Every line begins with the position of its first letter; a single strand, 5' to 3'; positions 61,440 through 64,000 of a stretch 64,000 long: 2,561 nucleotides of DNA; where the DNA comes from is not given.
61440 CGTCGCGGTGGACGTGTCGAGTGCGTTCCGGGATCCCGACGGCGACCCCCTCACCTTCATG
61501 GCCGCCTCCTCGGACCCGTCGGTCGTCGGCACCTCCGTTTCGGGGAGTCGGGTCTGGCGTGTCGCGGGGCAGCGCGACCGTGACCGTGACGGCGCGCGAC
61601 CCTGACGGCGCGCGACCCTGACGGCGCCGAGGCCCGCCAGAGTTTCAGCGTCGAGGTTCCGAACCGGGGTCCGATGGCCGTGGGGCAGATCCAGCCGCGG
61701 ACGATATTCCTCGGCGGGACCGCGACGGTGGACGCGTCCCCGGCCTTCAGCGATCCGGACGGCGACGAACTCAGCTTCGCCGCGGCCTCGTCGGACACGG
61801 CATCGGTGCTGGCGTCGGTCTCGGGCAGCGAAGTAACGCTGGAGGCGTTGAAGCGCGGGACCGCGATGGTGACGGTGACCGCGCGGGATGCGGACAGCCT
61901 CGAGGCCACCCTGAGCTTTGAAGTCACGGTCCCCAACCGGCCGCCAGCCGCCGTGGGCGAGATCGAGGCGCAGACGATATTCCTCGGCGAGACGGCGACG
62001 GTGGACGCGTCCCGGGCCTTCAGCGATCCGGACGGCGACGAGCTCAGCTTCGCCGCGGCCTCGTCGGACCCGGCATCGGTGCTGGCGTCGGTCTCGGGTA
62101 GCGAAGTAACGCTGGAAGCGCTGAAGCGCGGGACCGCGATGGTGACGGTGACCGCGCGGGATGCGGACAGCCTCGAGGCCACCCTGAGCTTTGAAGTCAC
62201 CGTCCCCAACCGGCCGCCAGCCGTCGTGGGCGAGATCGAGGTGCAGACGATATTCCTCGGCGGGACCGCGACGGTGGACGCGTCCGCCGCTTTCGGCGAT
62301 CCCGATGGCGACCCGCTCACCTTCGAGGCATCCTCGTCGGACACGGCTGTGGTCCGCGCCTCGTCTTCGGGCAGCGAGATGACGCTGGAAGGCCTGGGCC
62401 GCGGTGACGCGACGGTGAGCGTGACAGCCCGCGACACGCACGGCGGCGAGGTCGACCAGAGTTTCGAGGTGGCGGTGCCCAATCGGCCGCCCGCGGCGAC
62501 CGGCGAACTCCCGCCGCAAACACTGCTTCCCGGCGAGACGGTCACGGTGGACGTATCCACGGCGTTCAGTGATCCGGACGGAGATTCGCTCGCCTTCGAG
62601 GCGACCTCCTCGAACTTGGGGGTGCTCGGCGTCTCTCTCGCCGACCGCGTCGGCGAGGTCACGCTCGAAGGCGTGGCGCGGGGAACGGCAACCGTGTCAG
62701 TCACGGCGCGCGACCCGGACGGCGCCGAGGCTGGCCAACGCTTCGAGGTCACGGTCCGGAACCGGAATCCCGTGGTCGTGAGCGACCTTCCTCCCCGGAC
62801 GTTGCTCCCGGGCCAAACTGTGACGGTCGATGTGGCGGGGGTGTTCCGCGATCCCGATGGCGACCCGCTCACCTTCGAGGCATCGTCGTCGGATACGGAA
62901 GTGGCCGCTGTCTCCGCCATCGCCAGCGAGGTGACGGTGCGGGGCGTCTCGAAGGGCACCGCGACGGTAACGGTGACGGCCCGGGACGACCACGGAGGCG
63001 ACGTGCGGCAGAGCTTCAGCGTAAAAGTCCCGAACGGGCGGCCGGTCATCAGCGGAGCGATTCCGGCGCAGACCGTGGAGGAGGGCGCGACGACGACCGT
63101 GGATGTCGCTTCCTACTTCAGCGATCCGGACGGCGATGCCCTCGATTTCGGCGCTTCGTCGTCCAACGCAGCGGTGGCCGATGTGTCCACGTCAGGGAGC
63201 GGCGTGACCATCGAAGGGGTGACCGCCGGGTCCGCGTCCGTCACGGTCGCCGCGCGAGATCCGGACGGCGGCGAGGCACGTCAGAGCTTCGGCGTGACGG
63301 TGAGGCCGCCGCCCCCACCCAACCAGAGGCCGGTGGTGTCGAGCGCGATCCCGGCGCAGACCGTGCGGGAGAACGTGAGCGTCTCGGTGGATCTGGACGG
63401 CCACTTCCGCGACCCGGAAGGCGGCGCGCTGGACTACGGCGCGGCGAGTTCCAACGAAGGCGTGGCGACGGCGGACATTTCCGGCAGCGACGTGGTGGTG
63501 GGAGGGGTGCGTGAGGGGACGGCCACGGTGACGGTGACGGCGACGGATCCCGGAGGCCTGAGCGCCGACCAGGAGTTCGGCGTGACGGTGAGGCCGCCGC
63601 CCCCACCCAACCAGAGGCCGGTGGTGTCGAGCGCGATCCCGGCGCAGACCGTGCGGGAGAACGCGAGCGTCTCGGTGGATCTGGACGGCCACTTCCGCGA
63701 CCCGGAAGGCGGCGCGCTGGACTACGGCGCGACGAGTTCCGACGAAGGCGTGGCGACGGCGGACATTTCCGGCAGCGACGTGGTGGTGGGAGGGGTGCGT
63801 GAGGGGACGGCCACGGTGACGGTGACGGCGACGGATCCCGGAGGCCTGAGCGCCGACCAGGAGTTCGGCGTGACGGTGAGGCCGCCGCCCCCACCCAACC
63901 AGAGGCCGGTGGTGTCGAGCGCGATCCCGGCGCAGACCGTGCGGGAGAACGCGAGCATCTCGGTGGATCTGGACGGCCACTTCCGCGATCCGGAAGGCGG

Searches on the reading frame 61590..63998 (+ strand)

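Call 80: search_protein_families(library=pfam, proteins=[window:61590-63998:+], max_evalue=0.001)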
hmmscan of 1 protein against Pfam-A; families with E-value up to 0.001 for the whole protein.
window:61590-63998:+ (803 aa): 12 families
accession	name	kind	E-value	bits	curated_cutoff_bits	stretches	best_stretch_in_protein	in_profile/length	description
PF17963.7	Big_9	-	1.1e-36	126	23.6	4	298-388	1-89/89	Bacterial Ig domain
PF02368.24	Big_2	-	2.2e-28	98.4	22.8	1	404-466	13-70/79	Bacterial Ig-like domain (group 2)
PF05345.18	He_PIG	-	2e-22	79.9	24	2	677-763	2-95/96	Putative Ig domain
PF17803.7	Cadherin_4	-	2.5e-20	73.2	25.1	0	106-163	1-58/71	Bacterial cadherin-like domain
PF21027.3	Sde0182_C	-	4.2e-14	53.3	27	0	137-200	3-60/83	Cellulose-binding protein Sde0182, C-terminal domain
PF00801.26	PKD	-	8.4e-08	32.6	23.5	0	404-471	10-72/80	PKD domain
PF02494.22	HYR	-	1.1e-07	32.6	21.7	0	69-114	36-81/81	HYR domain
PF22352.2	K319L-like_PKD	-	6.6e-07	29.7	27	0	128-205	5-84/84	K319L-like, PKD domain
PF22969.3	Ig_NUP210_2nd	-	9.4e-07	29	27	0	625-653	72-100/109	NUP210 Ig-like domain 2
PF17892.7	Cadherin_5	-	1.7e-06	28.2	26.5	0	391-480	2-97/98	Cadherin-like domain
PF24421.1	Ig_J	-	7.4e-05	23.2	29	0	244-290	48-94/104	Tip attachment protein J, Ig-like domain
PF16170.10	DUF4873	-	0.00073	20.2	25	0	593-655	14-76/91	Domain of unknown function (DUF4873)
